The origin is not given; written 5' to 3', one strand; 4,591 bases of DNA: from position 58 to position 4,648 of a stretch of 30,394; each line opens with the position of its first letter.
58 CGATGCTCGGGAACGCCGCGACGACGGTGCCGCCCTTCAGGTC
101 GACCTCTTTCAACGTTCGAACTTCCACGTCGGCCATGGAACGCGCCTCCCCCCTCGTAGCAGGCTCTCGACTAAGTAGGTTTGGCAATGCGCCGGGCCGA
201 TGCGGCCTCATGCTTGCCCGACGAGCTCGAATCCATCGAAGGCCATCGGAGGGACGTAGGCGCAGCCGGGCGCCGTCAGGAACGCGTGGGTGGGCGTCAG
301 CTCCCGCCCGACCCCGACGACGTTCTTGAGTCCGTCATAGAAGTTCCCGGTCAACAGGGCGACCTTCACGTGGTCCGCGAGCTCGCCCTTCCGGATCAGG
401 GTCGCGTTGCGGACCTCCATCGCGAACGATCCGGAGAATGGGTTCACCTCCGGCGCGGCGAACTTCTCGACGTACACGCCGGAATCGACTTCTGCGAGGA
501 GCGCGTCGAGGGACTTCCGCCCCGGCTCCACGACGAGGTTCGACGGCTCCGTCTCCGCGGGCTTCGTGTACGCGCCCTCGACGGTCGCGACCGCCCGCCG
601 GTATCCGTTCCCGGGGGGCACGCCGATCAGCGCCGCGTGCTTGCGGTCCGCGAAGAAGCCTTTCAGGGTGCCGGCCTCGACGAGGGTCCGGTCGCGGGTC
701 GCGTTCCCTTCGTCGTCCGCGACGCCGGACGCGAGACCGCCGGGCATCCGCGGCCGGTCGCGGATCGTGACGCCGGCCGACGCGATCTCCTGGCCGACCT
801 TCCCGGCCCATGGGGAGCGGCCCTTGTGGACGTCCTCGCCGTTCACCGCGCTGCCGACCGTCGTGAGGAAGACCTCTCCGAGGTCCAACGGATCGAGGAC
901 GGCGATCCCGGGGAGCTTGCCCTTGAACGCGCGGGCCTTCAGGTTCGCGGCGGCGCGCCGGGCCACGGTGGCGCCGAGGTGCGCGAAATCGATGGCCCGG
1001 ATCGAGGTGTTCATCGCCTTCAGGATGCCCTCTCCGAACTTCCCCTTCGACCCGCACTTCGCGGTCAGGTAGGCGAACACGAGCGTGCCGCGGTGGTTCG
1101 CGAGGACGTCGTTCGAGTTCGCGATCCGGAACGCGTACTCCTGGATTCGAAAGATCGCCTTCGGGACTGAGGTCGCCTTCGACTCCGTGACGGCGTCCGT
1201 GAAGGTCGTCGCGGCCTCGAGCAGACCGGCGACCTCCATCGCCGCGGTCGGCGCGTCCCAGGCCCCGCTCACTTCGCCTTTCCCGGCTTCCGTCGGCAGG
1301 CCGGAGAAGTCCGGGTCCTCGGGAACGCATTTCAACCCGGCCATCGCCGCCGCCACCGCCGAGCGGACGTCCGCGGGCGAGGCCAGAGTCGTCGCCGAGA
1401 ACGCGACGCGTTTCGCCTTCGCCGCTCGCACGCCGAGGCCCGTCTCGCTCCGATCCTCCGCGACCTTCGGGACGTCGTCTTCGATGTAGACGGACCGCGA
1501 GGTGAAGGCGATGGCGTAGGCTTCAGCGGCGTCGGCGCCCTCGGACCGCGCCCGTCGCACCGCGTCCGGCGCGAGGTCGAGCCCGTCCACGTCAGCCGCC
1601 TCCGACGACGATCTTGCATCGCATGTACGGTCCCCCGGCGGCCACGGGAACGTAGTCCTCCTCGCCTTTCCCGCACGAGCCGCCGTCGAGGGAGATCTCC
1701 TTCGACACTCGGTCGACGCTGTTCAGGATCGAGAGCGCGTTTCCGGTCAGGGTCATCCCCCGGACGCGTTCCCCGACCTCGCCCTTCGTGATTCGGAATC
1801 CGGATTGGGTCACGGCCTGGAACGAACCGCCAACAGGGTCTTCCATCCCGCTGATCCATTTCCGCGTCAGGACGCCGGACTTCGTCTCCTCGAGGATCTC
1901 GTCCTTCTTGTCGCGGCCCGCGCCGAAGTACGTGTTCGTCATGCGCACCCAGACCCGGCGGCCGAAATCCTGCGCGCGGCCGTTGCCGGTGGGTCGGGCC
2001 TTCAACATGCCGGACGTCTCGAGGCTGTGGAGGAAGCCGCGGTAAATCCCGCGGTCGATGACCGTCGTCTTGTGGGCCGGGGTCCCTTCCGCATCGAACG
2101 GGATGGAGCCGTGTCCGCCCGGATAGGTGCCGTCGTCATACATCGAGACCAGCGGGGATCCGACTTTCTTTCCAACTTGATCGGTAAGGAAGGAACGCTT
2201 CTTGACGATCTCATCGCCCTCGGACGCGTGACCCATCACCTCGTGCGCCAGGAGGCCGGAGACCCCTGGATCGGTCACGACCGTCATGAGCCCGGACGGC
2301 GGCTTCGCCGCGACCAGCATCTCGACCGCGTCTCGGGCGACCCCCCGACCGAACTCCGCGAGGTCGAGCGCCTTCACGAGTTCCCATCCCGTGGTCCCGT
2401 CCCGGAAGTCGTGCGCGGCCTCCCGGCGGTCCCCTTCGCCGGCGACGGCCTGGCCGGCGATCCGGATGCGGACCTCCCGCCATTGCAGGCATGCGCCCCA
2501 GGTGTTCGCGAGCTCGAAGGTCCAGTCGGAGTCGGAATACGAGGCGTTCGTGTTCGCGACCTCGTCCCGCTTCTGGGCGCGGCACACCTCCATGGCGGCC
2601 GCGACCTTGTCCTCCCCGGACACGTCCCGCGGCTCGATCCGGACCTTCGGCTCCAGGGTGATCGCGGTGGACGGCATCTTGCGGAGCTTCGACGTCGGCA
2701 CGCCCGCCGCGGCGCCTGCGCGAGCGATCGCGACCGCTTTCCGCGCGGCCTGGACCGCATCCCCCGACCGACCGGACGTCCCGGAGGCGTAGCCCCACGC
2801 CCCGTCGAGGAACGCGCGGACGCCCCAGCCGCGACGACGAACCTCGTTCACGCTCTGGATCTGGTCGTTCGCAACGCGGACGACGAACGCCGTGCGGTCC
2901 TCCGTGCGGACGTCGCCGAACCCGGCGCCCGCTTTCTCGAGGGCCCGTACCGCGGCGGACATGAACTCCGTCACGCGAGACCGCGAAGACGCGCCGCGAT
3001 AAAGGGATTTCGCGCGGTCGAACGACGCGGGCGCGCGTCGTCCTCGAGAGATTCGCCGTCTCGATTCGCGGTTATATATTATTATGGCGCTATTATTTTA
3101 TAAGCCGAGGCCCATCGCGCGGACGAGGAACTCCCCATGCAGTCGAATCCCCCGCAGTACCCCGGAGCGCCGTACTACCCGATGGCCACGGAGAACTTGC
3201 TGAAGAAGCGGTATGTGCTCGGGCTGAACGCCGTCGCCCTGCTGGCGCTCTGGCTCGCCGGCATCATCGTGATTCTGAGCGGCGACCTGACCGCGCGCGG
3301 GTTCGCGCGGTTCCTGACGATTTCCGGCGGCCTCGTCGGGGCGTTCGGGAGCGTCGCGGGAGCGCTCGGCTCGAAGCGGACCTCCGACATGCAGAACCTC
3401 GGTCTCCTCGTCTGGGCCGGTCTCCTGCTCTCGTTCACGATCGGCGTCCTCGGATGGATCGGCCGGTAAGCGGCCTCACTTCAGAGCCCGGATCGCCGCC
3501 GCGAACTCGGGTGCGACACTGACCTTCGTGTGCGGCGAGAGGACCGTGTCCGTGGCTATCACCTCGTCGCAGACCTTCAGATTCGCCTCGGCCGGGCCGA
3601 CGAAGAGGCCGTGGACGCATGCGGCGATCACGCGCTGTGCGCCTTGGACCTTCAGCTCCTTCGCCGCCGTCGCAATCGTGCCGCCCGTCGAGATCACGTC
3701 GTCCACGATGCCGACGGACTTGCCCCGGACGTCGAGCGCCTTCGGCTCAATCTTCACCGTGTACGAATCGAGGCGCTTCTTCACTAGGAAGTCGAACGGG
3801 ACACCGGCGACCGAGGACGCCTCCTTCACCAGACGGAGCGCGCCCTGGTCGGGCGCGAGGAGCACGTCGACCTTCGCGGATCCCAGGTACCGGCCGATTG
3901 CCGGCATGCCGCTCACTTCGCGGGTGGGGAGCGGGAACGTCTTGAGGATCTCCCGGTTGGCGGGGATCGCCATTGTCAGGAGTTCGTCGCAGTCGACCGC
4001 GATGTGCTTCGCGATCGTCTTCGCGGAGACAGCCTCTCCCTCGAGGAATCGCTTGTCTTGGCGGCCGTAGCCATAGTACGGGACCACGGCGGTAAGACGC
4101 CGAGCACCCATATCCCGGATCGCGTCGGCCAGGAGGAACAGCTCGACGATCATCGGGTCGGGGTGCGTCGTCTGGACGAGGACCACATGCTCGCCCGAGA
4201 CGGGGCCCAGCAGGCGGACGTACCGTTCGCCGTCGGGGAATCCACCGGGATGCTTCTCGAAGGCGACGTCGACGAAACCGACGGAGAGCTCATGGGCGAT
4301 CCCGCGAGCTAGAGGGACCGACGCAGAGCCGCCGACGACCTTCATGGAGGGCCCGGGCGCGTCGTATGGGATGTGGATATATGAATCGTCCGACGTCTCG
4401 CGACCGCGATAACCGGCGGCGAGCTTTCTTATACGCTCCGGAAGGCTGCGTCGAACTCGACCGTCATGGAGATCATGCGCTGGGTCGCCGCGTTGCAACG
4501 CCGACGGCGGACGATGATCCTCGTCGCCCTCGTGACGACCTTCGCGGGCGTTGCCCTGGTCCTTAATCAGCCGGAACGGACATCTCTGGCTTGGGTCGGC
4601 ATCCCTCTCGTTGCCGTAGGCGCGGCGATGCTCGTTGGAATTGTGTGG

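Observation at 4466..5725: Archaeosortase fused to a C-terminal C4HC3 RING-like zinc finger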

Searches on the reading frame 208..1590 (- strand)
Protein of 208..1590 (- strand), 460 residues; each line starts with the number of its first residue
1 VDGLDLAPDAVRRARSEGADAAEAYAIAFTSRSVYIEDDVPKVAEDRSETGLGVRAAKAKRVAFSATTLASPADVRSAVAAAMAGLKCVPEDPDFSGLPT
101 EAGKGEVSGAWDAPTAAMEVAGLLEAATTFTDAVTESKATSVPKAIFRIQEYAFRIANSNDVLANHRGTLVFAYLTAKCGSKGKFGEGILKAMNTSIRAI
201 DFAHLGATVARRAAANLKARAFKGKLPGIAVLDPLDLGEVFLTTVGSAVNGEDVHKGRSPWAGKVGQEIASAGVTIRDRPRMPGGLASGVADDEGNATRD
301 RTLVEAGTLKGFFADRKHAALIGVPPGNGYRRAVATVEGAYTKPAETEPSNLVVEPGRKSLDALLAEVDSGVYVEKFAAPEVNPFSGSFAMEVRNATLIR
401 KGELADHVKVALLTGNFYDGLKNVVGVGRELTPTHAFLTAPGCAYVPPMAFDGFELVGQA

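Call 27: search_protein_families(library=pfam, proteins=[window:208-1590:-], max_evalue=0.001)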
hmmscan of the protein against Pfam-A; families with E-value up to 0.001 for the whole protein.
window:208-1590:- (460 aa): 3 families
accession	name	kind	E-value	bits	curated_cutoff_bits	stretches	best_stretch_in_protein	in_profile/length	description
PF19289.4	PmbA_TldD_3rd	-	2.9e-53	180.7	22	1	231-456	7-218/220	PmbA/TldA metallopeptidase C-terminal domain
PF01523.21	PmbA_TldD_1st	-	4.4e-08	33.6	20.9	1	22-84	1-63/65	PmbA/TldA metallopeptidase domain 1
PF19290.4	PmbA_TldD_2nd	-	6.2e-05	23.8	20.9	1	134-217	29-109/109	PmbA/TldA metallopeptidase central domain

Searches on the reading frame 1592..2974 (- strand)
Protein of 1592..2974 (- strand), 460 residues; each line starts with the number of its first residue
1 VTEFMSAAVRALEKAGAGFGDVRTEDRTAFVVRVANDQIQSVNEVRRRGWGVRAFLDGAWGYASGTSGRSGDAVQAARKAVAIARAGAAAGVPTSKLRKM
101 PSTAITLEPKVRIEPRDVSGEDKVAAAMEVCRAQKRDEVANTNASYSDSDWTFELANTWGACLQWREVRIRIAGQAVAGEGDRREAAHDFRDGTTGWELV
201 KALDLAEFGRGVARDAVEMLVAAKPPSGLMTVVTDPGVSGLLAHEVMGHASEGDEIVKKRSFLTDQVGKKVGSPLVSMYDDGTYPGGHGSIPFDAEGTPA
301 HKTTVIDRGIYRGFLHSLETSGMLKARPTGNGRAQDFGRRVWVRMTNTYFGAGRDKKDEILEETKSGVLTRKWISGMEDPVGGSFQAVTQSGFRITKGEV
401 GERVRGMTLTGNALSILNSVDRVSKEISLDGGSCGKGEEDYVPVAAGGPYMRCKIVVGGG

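Call 27: search_protein_families(library=pfam, proteins=[window:1592-2974:-], max_evalue=0.001)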
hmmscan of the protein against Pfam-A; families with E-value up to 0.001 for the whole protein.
window:1592-2974:- (460 aa): 3 families
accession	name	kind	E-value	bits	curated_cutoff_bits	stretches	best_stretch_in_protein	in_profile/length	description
PF19289.4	PmbA_TldD_3rd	-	1.9e-58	197.7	22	1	228-454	2-214/220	PmbA/TldA metallopeptidase C-terminal domain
PF01523.21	PmbA_TldD_1st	-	1.8e-10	41.2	20.9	1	21-84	2-65/65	PmbA/TldA metallopeptidase domain 1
PF19290.4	PmbA_TldD_2nd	-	2.9e-10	41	20.9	1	114-221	2-106/109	PmbA/TldA metallopeptidase central domain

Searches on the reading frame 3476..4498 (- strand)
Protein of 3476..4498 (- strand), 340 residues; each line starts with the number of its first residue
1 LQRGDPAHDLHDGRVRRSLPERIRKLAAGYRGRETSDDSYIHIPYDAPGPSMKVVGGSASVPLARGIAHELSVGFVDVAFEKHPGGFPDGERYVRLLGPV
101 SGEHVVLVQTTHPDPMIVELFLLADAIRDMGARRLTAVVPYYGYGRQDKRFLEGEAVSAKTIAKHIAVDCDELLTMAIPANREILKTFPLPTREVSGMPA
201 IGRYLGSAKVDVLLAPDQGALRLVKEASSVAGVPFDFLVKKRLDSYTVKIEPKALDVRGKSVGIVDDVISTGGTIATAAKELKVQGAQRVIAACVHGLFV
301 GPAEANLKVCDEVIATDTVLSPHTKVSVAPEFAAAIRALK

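Call 27: search_protein_families(library=pfam, proteins=[window:3476-4498:-], max_evalue=0.001)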
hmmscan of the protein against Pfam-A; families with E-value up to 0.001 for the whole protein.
window:3476-4498:- (340 aa): 3 families
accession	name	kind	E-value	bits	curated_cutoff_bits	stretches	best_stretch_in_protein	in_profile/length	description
PF13793.12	Pribosyltran_N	-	3e-23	82.3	25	1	52-166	1-113/117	N-terminal domain of ribose phosphate pyrophosphokinase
PF00156.33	Pribosyltran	-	8.5e-17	61.4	26.3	1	207-296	27-124/158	Phosphoribosyl transferase domain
PF14572.12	Pribosyl_synth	-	1.9e-07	31.6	27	1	256-321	80-147/184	Phosphoribosyl synthetase-associated domain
